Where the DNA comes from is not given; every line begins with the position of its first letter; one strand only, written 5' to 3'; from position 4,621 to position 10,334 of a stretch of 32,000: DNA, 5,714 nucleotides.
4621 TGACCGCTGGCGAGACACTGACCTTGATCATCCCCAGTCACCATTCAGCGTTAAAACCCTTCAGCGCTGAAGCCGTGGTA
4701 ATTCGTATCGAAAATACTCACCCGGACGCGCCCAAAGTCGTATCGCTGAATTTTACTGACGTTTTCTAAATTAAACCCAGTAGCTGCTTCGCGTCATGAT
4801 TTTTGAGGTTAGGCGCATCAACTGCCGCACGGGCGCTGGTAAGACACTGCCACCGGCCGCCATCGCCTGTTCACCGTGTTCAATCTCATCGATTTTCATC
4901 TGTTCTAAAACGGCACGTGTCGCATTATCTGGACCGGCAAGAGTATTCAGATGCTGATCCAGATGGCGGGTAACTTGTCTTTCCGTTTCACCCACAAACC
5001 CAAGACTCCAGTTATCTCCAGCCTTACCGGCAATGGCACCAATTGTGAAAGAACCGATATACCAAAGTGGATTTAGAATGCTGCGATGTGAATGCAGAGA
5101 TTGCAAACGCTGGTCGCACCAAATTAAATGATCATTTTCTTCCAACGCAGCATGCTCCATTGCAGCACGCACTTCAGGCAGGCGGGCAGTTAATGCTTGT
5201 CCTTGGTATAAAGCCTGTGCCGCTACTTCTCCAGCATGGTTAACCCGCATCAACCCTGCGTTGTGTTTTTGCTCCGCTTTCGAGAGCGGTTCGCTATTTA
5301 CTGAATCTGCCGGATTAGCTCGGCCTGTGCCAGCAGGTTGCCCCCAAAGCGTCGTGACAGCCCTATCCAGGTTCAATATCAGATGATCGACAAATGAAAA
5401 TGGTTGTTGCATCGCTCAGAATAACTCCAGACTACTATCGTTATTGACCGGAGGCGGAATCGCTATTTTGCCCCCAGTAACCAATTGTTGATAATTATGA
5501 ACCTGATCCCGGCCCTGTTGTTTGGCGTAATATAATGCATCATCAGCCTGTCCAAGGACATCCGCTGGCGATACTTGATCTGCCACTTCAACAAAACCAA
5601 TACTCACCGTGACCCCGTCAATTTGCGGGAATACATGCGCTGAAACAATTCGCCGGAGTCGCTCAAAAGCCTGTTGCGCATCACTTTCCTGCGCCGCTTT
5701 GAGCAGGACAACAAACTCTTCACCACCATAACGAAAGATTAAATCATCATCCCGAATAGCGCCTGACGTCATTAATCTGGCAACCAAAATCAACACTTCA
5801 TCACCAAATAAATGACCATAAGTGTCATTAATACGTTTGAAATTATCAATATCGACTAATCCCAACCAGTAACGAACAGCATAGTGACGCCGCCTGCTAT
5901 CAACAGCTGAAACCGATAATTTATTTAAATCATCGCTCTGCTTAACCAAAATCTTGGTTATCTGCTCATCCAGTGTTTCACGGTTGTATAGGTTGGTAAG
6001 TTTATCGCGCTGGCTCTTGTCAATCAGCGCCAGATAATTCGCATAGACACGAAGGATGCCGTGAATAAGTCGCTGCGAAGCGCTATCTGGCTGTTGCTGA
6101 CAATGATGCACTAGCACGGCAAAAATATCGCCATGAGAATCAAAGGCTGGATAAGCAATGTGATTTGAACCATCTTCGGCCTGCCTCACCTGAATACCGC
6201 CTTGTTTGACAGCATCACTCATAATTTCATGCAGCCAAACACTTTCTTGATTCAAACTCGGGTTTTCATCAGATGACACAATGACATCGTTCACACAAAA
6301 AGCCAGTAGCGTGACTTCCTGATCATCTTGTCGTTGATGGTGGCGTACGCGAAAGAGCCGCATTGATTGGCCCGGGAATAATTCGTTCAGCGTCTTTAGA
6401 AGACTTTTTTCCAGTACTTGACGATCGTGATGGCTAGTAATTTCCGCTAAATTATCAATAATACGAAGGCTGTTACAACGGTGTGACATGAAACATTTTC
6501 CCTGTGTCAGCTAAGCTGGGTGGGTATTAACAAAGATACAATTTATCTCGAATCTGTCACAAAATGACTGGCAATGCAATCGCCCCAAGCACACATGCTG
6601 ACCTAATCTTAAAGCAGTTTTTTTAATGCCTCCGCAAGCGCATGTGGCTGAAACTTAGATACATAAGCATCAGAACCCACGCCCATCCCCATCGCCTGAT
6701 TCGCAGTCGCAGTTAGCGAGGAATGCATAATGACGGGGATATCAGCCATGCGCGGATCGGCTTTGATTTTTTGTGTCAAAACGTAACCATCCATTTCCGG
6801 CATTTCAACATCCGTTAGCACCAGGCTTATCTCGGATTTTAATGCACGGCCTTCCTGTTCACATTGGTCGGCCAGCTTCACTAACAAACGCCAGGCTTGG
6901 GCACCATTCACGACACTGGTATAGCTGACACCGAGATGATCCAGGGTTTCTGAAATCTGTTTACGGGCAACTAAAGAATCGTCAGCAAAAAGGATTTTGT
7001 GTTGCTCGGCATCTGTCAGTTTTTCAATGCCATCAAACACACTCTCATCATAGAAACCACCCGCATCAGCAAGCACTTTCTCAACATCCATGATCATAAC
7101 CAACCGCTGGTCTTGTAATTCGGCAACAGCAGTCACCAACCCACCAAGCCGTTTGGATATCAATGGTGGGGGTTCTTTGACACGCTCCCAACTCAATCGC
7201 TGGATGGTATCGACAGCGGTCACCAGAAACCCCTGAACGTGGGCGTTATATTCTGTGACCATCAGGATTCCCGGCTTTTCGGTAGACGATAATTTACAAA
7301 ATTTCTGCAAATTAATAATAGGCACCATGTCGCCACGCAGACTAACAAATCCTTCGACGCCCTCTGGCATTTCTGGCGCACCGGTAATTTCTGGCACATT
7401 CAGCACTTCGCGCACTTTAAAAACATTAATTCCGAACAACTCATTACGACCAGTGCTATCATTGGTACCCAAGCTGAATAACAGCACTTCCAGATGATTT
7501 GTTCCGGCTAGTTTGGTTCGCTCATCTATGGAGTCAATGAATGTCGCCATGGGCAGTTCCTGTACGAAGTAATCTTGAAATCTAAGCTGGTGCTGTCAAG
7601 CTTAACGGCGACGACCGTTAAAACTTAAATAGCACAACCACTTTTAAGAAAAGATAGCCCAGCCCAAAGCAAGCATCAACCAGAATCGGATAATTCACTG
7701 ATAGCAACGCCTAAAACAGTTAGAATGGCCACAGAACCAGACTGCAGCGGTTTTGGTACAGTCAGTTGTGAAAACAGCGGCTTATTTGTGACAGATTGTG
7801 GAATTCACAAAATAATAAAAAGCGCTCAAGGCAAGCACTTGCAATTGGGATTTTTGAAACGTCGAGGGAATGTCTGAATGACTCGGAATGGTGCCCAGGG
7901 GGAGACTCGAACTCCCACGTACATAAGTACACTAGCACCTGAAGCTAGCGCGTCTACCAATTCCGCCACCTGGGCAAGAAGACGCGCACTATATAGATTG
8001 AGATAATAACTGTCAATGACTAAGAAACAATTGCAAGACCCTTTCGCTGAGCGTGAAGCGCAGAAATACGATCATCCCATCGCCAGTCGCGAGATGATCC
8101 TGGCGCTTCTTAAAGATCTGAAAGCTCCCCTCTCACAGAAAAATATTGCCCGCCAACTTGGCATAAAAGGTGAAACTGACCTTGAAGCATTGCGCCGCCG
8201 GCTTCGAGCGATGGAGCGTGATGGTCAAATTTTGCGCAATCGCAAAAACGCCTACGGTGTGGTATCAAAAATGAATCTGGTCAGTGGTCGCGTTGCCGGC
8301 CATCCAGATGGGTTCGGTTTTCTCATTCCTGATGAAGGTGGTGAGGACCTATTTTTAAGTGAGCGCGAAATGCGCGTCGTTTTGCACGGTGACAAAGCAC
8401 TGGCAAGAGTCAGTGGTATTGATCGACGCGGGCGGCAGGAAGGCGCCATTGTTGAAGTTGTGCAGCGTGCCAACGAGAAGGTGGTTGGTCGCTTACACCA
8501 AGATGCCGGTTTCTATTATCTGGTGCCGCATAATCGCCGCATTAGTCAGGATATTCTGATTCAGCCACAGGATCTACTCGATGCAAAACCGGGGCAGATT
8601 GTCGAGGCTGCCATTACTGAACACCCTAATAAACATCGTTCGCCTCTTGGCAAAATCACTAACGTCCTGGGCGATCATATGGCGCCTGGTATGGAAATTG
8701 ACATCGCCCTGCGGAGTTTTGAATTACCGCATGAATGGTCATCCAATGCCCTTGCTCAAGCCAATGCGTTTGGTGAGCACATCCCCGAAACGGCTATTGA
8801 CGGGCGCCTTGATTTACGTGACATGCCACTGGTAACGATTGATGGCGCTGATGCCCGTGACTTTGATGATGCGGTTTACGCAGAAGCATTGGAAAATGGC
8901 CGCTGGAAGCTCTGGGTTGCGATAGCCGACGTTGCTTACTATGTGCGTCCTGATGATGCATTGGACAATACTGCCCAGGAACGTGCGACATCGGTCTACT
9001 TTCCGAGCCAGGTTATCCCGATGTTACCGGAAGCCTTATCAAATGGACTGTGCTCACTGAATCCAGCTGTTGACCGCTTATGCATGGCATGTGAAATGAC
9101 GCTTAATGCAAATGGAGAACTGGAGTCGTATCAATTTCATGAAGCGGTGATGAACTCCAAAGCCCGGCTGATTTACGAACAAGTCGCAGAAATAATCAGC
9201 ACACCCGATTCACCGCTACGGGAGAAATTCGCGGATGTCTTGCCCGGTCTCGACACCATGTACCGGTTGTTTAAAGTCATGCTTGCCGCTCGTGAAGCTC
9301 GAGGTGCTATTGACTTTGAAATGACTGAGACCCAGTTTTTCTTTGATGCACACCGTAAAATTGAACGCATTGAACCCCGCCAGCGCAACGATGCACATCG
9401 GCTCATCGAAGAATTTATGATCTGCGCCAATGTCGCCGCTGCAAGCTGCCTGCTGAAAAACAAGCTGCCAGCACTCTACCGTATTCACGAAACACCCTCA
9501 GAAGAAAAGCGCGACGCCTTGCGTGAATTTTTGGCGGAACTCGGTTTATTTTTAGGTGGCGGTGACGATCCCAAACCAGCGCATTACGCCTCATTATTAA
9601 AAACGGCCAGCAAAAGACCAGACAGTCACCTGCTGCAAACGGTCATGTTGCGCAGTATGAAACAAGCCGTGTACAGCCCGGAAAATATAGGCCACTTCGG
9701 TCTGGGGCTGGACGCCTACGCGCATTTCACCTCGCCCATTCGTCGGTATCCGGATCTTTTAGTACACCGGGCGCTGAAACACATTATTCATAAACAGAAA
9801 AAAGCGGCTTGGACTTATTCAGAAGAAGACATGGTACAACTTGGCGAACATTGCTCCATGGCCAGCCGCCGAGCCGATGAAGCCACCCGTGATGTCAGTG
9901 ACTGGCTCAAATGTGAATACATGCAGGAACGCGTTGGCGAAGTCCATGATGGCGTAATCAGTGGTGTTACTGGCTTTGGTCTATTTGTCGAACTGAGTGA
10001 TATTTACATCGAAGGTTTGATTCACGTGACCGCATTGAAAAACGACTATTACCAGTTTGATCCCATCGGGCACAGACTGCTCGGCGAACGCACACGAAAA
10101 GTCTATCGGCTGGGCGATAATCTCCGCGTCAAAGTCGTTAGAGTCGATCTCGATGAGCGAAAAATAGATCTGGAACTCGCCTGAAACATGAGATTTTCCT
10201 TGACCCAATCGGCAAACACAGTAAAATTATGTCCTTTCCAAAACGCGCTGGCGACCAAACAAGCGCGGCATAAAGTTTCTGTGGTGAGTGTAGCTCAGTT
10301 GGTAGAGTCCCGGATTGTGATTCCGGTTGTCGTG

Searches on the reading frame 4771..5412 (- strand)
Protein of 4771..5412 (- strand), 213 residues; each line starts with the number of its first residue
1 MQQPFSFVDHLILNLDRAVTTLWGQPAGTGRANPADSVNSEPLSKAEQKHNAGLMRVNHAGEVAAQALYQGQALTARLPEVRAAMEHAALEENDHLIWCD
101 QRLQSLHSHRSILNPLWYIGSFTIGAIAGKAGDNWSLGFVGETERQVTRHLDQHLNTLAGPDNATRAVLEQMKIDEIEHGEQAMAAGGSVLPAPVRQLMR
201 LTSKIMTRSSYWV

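Call 84: search_protein_families(library=pfam, proteins=[window:4771-5412:-], max_evalue=0.00001)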
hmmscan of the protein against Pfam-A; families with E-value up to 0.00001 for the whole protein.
window:4771-5412:- (213 aa): 1 family
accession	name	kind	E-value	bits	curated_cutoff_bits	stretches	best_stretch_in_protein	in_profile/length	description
PF03232.19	COQ7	-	2.3e-43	148.2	23.5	1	52-209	4-168/169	Ubiquinone biosynthesis protein COQ7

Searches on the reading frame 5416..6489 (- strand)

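Call 84: search_protein_families(library=pfam, proteins=[window:5416-6489:-], max_evalue=0.00001)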
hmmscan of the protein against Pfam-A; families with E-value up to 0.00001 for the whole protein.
window:5416-6489:- (357 aa): 1 family
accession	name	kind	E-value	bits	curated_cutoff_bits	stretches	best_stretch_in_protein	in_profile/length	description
PF00990.26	GGDEF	-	3.1e-38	131.5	23.8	1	160-329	2-161/161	Diguanylate cyclase, GGDEF domain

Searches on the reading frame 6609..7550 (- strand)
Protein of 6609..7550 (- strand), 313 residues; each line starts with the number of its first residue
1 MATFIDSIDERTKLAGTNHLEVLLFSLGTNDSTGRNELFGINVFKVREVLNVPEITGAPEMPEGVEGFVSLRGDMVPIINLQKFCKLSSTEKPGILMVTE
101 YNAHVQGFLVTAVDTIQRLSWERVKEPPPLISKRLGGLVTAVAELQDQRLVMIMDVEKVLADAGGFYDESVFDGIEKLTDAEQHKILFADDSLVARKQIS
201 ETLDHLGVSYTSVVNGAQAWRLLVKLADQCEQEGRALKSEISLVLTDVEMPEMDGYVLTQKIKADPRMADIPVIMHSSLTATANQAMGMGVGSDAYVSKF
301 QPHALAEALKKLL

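Call 84: search_protein_families(library=pfam, proteins=[window:6609-7550:-], max_evalue=0.00001)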
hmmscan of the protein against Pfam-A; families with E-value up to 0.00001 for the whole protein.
window:6609-7550:- (313 aa): 2 families
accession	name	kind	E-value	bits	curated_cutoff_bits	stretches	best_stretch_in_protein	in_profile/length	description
PF01584.24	CheW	-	1.6e-30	105.9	23.5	1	36-162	9-136/138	CheW-like domain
PF00072.30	Response_reg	-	5.3e-13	49.6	30.2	1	186-309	1-110/111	Response regulator receiver domain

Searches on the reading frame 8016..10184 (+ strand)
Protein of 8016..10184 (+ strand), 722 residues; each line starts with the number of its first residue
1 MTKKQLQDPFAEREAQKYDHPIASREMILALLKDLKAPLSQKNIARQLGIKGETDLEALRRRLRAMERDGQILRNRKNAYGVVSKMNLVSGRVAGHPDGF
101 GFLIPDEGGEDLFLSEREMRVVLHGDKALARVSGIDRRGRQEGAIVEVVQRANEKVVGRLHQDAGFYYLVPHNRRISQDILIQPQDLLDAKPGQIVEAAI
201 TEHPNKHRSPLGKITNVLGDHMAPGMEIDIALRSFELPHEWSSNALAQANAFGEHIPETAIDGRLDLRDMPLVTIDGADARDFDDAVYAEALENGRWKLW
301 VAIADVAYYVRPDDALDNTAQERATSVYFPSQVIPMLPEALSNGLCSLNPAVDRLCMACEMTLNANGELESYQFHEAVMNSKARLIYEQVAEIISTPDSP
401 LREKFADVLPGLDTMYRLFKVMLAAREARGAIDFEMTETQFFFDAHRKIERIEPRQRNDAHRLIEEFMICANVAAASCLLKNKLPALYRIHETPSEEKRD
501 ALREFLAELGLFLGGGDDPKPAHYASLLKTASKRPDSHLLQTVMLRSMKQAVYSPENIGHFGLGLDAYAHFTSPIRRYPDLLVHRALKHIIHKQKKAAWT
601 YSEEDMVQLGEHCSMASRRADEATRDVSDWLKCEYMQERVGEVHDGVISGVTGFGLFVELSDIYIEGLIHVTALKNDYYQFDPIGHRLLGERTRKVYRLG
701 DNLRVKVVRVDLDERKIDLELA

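Call 84: search_protein_families(library=pfam, proteins=[window:8016-10184:+], max_evalue=0.00001)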
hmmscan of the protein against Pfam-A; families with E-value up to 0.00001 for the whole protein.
window:8016-10184:+ (722 aa): 5 families
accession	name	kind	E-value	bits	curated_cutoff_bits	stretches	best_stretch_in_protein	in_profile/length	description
PF00773.25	RNB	-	5.9e-112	374.6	29.3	1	264-592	1-325/326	RNB domain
PF17876.7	CSD2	-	4.5e-28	97.6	26.2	1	168-242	1-74/74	Cold shock domain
PF08206.17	OB_RNB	-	1.7e-23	82.5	24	1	91-148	1-58/58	Ribonuclease B OB domain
PF00575.29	S1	-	2.2e-11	44.4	22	1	639-720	3-72/74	S1 RNA binding domain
PF08461.16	HTH_12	-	3.1e-09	37.1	21.4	1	26-78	1-54/66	Ribonuclease R winged-helix domain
